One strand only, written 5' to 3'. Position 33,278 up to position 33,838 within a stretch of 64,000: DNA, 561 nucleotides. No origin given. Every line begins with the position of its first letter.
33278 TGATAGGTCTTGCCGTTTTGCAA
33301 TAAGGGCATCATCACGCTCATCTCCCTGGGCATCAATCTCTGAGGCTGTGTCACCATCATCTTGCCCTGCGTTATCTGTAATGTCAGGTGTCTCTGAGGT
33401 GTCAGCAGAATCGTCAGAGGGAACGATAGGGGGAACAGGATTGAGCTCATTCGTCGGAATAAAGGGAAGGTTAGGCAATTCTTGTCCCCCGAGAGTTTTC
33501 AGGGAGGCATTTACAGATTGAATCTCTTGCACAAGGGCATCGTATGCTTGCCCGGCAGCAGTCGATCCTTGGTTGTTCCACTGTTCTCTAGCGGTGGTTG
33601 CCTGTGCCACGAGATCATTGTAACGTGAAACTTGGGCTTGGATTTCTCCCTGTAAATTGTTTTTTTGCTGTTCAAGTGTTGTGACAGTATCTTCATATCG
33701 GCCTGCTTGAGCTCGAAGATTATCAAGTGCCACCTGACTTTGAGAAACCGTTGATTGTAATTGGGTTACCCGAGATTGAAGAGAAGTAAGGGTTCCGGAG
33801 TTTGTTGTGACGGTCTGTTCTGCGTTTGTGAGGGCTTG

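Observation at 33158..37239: Adjacent genes for a 1049-aa coiled-coil protein and a 264-aa membrane protein share a conserved ~65-aa C-terminal module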

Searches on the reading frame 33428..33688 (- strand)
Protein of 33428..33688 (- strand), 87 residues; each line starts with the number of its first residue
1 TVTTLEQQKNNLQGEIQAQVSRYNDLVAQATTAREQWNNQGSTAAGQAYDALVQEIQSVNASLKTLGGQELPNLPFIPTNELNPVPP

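Call 10: find_homologous_proteins(query=A1, max_evalue=0.01)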
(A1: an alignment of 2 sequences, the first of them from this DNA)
Query A1 (2 sequences): 15 candidates shared short words with the query, none scored E <= 0.01.

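Call 21: search_protein_representatives(alignment_id=A1)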
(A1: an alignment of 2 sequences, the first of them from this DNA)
Query: 2 sequences, 88 profile positions. Proteins with E-value up to 0.001 (for the whole library): 8; up to 1e-10: 7; up to 1e-30: 2. The best 8 are listed.
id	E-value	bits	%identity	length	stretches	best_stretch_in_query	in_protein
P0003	1.5e-42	159.6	-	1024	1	2-88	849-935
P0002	7.9e-39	147.7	-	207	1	5-88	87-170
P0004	2.3e-24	101.3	-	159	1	10-86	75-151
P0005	8.4e-20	86.7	-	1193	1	2-84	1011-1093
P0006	4.3e-18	81.2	-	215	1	6-87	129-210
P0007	1.0e-14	70.4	-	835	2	2-81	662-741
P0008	8.8e-11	57.8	-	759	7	39-67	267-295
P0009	7.2e-07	45.2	-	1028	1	4-76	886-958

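Call 26: find_related_loci(query=A1, collection=genome_contigs, flank=10000)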
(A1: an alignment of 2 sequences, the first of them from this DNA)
Query A1 (87 aa) in genome_contigs; peptide patterns used: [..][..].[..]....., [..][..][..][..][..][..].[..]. (x = any residue, [..] = any of these).
82 stretches matched a pattern; 1 encode a relative of the query (tblastn E <= 1e-3); 1 distinct loci.
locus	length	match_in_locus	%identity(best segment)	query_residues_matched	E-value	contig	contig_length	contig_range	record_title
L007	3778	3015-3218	43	4-71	3e-15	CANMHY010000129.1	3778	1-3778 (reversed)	MAG: Alphaproteobacteria bacterium isolate ZH-15may19-125 genome assembly, contig: ZH-15May19-c80574, whole genome shotg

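Call 27: find_encoding_contigs(protein=P0005, flank=8000, max_places=3)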
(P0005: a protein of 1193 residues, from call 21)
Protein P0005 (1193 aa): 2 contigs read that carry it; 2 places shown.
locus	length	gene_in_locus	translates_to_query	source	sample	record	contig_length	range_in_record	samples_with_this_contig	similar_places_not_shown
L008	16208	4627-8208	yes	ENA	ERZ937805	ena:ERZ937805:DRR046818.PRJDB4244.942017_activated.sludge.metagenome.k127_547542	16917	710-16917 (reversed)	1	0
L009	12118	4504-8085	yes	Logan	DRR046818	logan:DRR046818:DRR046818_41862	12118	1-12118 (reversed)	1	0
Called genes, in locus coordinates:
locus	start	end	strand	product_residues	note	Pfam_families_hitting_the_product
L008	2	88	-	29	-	?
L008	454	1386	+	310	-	-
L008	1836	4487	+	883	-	-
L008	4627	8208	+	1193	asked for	PF28019:HmpF (weak)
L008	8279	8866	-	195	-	PF00293:NUDIX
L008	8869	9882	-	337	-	PF04748:Polysacc_deac_2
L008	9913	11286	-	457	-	PF22694:CtpB_N-like, PF00595:PDZ, PF13180:PDZ_2, PF17820:PDZ_6, PF03572:Peptidase_S41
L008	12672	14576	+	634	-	PF00012:HSP70, PF06723:MreB_Mbl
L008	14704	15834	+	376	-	PF00226:DnaJ, PF01556:DnaJ_C, PF00684:DnaJ_CXXCXGXG, PF27439:DnaJ_C_2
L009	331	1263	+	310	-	-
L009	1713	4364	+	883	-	-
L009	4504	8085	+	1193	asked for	PF28019:HmpF (weak)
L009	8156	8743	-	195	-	PF00293:NUDIX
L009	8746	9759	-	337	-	PF04748:Polysacc_deac_2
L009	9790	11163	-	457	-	PF22694:CtpB_N-like, PF00595:PDZ, PF13180:PDZ_2, PF17820:PDZ_6, PF03572:Peptidase_S41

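Call 28: find_encoding_contigs(protein=P0007, flank=8000, max_places=3)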
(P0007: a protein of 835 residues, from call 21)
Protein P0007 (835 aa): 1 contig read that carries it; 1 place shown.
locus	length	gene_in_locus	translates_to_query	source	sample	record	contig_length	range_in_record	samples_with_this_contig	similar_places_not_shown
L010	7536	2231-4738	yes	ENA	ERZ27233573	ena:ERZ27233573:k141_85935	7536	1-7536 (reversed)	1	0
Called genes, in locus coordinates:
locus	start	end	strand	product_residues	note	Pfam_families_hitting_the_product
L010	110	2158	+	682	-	-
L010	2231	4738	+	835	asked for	-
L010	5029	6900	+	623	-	-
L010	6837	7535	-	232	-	?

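Call 29: find_encoding_contigs(protein=P0009, flank=8000, max_places=3)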
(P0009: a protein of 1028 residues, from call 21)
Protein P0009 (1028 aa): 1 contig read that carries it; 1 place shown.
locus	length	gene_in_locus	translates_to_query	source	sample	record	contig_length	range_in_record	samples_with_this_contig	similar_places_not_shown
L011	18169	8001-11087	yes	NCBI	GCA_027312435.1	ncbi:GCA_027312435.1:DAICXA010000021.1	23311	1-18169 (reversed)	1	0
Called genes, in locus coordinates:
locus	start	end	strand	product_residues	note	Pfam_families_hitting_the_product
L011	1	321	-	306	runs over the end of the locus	-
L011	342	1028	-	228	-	PF01909:NTP_transf_2 (weak), PF18765:Polbeta, PF08780:NTase_sub_bind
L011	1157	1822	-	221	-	PF01522:Polysacc_deac_1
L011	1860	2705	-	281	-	PF01177:Asp_Glu_race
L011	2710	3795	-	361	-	PF01168:Ala_racemase_N, PF00842:Ala_racemase_C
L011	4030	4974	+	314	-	PF01545:Cation_efflux, PF16916:ZT_dimer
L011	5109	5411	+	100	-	PF01371:Trp_repressor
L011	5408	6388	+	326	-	PF04392:ABC_sub_bind, PF13407:Peripla_BP_4 (weak)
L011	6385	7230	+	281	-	PF02653:BPD_transp_2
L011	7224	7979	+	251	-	PF00005:ABC_tran, PF02463:SMC_N, PF13304:AAA_21 (weak)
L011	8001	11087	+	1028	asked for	-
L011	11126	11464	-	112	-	-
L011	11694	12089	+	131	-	-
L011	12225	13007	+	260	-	-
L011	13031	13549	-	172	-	PF01872:RibD_C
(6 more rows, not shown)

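Call 38: search_protein_families(library=pfam, alignment_id=A2, max_evalue=10)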
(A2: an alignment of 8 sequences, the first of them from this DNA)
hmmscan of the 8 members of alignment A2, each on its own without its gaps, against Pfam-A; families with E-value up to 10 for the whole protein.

A. member 1, seq(87 aa): 10 families
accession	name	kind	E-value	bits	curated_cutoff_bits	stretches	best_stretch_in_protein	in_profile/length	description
PF14362.11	DUF4407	-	0.0092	15.7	31.3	1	3-69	137-206/297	Domain of unknown function (DUF4407)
PF08700.17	VPS51_Exo84_N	-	0.015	15.8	24.2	1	3-34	29-61/87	Vps51/EXO84/COG1 N-terminal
PF05400.18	FliT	-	0.017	16.4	29.5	1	15-71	12-65/85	Flagellar protein FliT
PF04513.17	Baculo_PEP_C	-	0.026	15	38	1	3-67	34-98/140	Baculovirus polyhedron envelope protein, PEP, C terminus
PF06013.18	WXG100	-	0.033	14.9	27.3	1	4-67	8-71/86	Proteins of 100 residues with WXG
PF20570.3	DUF6779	-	0.035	15.2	28.1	1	6-75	30-99/108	Domain of unknown function (DUF6779)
PF03938.19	OmpH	-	0.046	14.4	32.4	1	3-63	22-81/141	Outer membrane protein (OmpH-like)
PF07464.16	ApoLp-III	-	0.089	13.4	36.3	1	5-65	85-145/146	Apolipophorin-III precursor (apoLp-III)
PF22216.1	Sas-6_C_CC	-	0.11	13.2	27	1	4-36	21-53/57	Spindle assembly abnormal protein 6 homolog, C-terminal coiled coil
PF09006.16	Surfac_D-trimer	-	0.14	12.5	22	1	2-24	1-26/46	Lung surfactant protein D coiled-coil trimerisation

B. families by the number of members that match (of 8 scanned): 18 families
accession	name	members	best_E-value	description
PF03993.17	DUF349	2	0.15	Domain of Unknown Function (DUF349)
PF14362.11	DUF4407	1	0.0092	Domain of unknown function (DUF4407)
PF08700.17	VPS51_Exo84_N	1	0.015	Vps51/EXO84/COG1 N-terminal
PF05400.18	FliT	1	0.017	Flagellar protein FliT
PF04513.17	Baculo_PEP_C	1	0.026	Baculovirus polyhedron envelope protein, PEP, C terminus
PF13326.11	PSII_Pbs27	1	0.027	Photosystem II Pbs27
PF06013.18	WXG100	1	0.033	Proteins of 100 residues with WXG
PF20570.3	DUF6779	1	0.035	Domain of unknown function (DUF6779)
PF02942.19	Flu_B_NS1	1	0.045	Influenza B non-structural protein (NS1)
PF03938.19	OmpH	1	0.046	Outer membrane protein (OmpH-like)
PF09769.14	ApoO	1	0.047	Apolipoprotein O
PF18731.6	HEPN_Swt1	1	0.065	Swt1-like HEPN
PF07195.17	FliD_C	1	0.071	Flagellar hook-associated protein 2 C-terminus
PF07464.16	ApoLp-III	1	0.089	Apolipophorin-III precursor (apoLp-III)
PF22216.1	Sas-6_C_CC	1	0.11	Spindle assembly abnormal protein 6 homolog, C-terminal coiled coil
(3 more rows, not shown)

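Call 39: search_solved_structures(query=A2, max_evalue=10)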
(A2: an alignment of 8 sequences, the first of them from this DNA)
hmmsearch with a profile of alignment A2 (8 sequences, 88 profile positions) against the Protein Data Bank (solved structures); distinct sequences matched with E-value up to 10: 9.
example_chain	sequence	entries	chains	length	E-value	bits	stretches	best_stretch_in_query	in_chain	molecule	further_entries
8glv_Cp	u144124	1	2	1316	0.0052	19.7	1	3-45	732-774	WD_REPEATS_REGION domain-containing protein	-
9u4r_AC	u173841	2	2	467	0.47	13.4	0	5-47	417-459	Flagellar hook-associated protein 2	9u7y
6ndu_A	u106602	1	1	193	1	12.3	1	58-83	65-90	Parkin coregulated gene protein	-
4rx4_G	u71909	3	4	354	1.8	11.5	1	32-70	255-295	HIV-1 Clade A Q842.d12 gp120 | Envelope glycoprotein gp160,Envelope glycoprotein gp160,Envelope glycoprotein gp160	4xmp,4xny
6nep_A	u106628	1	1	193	1.9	11.5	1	58-83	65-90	Parkin coregulated gene protein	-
6ucc_A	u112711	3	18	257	2.2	11.2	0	58-83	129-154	Parkin coregulated gene protein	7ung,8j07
6zpj_A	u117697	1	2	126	2.6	11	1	3-62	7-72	Leishmania mexicana KKT4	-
9gnz_R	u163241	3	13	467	8.6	9.3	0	5-47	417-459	Flagellar hook-associated protein 2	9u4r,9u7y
9m6i_A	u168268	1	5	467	8.7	9.3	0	5-47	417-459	Flagellar hook-associated protein 2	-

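Call 41: find_encoding_contigs(protein=P0004, flank=10000, max_places=3)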
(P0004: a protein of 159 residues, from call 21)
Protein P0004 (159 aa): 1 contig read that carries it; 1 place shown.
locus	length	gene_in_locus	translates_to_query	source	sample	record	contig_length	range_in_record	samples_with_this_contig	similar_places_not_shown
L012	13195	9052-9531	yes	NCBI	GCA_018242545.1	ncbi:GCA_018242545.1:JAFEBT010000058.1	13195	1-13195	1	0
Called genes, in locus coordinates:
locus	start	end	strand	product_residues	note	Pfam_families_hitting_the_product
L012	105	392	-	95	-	-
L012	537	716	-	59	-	-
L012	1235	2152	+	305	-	PF00676:E1_dh, PF02775:TPP_enzyme_C (faint)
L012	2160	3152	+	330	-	PF02779:Transket_pyr, PF02780:Transketolase_C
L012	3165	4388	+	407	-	PF00364:Biotin_lipoyl, PF02817:E3_binding, PF00198:2-oxoacid_dh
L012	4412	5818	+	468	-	PF00890:FAD_binding_2 (weak), PF01134:GIDA (weak), PF01266:DAO (faint), PF07992:Pyr_redox_2, PF12831:FAD_oxidored (weak), PF13738:Pyr_redox_3, PF00070:Pyr_redox, PF02852:Pyr_redox_dim, +2 more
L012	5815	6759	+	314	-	PF16881:LIAS_N, PF04055:Radical_SAM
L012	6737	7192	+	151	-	PF10604:Polyketide_cyc2 (faint), PF03364:Polyketide_cyc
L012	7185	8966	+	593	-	PF01368:DHH, PF02272:DHHA1, PF17768:RecJ_OB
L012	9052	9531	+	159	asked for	-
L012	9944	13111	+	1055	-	-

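Call 42: find_encoding_contigs(protein=P0006, flank=10000, max_places=3)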
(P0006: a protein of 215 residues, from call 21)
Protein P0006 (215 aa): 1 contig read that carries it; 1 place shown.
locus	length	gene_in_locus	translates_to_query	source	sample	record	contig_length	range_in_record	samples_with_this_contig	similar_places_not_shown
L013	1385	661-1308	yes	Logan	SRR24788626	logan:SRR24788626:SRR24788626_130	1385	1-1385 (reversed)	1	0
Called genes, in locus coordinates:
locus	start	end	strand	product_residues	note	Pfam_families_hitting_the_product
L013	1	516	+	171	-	?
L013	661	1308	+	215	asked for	-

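Call 83: find_related_loci(query=A1, collection=viral_contigs, flank=3000)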
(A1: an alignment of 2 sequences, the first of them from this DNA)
Query A1 (87 aa) in viral_contigs; peptide patterns used: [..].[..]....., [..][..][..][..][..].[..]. (x = any residue, [..] = any of these).
60 stretches matched a pattern, but none encodes a relative of the query by tblastn (E <= 1e-3).

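Call 89: list_cluster_members(proteins=[P0003, P0004, P0005, P0006, P0007, P0009, P0002])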
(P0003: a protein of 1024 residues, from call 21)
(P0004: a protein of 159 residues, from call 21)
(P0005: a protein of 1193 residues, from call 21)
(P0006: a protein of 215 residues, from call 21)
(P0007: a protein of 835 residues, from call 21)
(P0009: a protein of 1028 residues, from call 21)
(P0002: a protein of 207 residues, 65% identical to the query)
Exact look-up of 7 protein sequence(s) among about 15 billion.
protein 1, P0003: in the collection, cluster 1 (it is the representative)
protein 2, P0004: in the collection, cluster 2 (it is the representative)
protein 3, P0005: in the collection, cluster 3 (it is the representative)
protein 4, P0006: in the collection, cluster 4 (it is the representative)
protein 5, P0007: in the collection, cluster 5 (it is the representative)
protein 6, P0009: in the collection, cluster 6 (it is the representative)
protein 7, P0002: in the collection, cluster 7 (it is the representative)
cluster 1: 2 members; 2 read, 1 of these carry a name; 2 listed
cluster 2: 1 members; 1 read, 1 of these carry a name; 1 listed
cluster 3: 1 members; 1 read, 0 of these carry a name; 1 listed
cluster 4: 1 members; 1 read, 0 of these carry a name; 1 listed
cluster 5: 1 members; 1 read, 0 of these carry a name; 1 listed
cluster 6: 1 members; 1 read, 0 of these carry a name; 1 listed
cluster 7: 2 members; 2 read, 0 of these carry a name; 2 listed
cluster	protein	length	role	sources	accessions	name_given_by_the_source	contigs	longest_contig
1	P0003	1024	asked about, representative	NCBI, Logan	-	-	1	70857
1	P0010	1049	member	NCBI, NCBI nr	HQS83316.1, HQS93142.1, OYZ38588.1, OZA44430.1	MAG: hypothetical protein B7Y25_00440 [Alphaproteobacteria bacterium 16-39-46]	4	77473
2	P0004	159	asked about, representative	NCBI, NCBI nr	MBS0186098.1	MAG: hypothetical protein JSS34_07150 [Proteobacteria bacterium] | hypothetical protein [Pseudomonadota bacterium]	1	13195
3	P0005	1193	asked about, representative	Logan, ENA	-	-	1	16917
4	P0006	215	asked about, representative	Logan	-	-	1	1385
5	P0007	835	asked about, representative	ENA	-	-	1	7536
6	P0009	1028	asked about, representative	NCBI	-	-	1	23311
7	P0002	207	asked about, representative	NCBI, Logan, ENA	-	-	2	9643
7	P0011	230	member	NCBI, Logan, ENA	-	-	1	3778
